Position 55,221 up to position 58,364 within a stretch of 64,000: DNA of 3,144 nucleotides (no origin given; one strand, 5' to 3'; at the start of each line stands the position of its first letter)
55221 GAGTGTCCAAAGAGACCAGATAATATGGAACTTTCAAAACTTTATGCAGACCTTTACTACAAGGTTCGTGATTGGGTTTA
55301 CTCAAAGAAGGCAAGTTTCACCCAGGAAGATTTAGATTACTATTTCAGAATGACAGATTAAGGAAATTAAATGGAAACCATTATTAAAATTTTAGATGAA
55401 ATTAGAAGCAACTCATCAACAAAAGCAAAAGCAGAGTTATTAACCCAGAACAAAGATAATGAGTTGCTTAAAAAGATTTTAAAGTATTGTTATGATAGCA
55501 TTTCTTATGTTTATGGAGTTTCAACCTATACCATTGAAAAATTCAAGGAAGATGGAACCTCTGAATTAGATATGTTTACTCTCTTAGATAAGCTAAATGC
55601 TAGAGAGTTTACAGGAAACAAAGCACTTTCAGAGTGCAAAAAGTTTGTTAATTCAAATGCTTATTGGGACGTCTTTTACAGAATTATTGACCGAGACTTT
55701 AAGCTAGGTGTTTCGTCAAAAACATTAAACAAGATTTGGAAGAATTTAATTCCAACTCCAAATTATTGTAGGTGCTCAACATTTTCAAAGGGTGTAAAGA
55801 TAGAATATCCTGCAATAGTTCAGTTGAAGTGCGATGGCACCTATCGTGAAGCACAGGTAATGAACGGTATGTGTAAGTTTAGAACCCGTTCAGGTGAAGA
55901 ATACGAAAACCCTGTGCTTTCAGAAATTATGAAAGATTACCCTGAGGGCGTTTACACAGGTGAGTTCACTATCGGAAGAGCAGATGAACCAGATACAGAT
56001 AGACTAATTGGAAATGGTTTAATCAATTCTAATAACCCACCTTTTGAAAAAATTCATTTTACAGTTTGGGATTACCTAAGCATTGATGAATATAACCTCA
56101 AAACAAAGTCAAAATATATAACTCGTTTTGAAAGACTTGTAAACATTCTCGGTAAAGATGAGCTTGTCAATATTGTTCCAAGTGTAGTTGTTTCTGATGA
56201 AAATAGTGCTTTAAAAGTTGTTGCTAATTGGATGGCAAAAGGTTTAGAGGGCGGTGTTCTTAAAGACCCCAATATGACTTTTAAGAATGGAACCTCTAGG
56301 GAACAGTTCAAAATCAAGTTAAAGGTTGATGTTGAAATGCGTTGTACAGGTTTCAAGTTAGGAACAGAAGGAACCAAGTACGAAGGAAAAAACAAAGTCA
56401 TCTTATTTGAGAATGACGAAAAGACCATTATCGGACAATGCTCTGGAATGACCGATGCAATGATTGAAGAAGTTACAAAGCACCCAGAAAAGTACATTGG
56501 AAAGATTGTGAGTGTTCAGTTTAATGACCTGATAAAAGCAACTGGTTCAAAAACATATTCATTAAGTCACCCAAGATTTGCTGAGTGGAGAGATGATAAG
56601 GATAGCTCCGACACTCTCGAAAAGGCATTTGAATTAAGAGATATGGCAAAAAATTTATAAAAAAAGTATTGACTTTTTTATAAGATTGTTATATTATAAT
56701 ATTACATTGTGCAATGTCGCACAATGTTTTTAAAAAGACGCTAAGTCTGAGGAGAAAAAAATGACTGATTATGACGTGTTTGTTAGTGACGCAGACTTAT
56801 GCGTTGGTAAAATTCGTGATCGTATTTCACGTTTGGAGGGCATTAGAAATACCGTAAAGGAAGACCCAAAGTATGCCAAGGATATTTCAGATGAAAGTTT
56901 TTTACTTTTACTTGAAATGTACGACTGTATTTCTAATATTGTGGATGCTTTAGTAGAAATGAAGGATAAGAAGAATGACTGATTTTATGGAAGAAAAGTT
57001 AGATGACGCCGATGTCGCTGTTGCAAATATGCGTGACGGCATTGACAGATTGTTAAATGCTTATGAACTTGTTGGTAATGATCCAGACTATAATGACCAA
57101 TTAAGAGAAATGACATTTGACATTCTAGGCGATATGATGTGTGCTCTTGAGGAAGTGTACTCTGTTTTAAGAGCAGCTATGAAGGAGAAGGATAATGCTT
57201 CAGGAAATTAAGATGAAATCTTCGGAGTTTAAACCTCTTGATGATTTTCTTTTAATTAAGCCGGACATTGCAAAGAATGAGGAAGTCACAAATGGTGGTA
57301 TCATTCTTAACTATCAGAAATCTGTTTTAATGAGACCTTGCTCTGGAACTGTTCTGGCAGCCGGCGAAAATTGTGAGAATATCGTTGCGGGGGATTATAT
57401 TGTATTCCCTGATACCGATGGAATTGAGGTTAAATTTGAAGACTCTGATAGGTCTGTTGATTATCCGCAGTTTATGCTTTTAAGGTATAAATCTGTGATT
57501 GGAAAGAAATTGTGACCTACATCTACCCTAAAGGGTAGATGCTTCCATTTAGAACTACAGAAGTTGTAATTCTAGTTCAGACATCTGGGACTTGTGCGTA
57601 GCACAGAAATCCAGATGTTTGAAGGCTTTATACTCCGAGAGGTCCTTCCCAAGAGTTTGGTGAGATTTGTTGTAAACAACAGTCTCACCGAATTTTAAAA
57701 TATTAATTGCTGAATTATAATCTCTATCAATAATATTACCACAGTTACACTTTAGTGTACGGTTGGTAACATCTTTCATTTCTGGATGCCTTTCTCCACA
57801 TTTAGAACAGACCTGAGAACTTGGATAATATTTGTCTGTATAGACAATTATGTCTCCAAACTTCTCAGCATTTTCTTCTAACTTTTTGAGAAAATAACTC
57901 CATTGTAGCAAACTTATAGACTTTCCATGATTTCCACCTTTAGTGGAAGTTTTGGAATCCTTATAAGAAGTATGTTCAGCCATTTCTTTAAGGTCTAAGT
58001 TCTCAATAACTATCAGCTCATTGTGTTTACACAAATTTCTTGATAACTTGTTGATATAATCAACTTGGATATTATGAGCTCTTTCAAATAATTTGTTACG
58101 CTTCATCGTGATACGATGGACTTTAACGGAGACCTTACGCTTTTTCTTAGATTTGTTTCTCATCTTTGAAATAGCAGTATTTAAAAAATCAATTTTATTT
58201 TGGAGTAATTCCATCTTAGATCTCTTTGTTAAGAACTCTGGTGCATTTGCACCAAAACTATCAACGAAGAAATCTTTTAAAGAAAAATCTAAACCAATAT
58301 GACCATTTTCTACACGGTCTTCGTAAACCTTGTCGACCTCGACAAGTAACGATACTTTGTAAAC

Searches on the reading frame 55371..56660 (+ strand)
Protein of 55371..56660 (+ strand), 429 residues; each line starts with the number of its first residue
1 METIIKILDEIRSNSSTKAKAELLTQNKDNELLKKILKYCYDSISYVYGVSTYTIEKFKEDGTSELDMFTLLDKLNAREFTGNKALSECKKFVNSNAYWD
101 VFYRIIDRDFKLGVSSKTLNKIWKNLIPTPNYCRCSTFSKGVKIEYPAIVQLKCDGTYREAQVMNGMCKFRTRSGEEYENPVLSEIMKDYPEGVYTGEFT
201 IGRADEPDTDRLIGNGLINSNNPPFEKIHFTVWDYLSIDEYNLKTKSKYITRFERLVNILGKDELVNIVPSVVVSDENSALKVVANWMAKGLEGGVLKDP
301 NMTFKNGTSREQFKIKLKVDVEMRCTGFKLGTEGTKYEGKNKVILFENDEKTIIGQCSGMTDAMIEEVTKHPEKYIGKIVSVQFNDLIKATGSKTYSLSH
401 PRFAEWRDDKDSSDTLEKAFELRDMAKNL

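Call 12: search_protein_families(library=phrogs, proteins=[window:55371-56660:+])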
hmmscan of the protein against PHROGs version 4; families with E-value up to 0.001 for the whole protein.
window:55371-56660:+ (429 aa): 3 families
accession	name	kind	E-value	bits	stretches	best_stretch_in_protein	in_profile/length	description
phrog_114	-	DNA, RNA and nucleotide metabolism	5.5e-100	336.7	1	1-424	88-515/634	ATP-dependent DNA ligase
phrog_30362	-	DNA, RNA and nucleotide metabolism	1.8e-08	35.5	1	282-412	6-139/144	DNA ligase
phrog_12420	-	DNA, RNA and nucleotide metabolism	2.8e-05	25.2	1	4-127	7-132/133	ATP-dependent DNA ligase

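Call 13: search_protein_families(library=pfam, proteins=[window:55371-56660:+])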
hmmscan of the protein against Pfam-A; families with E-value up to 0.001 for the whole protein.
window:55371-56660:+ (429 aa): 1 family
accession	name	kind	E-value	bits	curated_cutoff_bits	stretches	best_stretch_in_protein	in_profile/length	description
PF01068.26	DNA_ligase_A_M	-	5.4e-11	43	26.2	1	227-316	114-204/204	ATP dependent DNA ligase domain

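Call 25: find_encoding_contigs(protein=window:55371-56660:+, flank=10000, max_places=6)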
Protein window:55371-56660:+ (429 aa): 4 contigs read that carry it; 2 places shown.
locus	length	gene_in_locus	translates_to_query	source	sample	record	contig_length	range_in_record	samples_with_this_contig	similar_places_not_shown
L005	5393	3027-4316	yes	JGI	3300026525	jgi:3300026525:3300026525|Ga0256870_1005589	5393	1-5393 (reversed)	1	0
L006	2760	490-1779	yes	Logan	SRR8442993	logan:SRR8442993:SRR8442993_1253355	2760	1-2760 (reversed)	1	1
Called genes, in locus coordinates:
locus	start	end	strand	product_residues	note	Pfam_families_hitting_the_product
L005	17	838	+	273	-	-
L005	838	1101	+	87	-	-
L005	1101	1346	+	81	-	-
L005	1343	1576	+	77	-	-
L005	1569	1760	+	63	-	-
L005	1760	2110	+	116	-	-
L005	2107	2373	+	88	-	-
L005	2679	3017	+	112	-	-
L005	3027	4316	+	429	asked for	PF01068:DNA_ligase_A_M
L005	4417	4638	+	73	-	-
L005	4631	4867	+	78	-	-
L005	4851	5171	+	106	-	PF00166:Cpn10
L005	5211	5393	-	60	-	?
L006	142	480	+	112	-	-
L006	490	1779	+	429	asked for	PF01068:DNA_ligase_A_M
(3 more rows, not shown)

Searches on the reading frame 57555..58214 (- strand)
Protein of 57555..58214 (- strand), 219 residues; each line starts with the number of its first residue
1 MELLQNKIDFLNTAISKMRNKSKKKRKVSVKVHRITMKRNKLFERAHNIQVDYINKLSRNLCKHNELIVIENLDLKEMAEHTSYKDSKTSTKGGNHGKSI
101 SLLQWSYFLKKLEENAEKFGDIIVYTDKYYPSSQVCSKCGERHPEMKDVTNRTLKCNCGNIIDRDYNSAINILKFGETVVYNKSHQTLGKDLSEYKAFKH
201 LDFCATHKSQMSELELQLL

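Call 73: search_protein_families(library=pfam, max_evalue=0.01, proteins=[window:57555-58214:-])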
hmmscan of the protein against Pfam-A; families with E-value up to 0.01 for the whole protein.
window:57555-58214:- (219 aa): 2 families
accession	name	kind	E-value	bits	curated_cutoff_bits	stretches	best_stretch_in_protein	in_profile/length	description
PF07282.18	Cas12f1-like_TNB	-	2.9e-17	63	26.3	1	105-172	1-60/60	Cas12f1-like, TNB domain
PF01385.25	OrfB_IS605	-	0.00038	21.1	30.5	1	16-80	54-118/120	Probable transposase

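Call 74: search_protein_families(library=phrogs, max_evalue=0.001, proteins=[window:57555-58214:-])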
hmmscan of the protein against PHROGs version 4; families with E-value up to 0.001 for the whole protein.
window:57555-58214:- (219 aa): 4 families
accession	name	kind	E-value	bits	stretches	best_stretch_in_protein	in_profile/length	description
phrog_506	-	integration and excision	1.3e-38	134.2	1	8-187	209-375/403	transposase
phrog_17087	-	unknown function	3.9e-24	86.4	1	37-183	5-139/141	-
phrog_12300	-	integration and excision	1.5e-22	81.1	1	16-181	94-246/286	transposase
phrog_16792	-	unknown function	0.00035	21.8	1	14-174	4-155/180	-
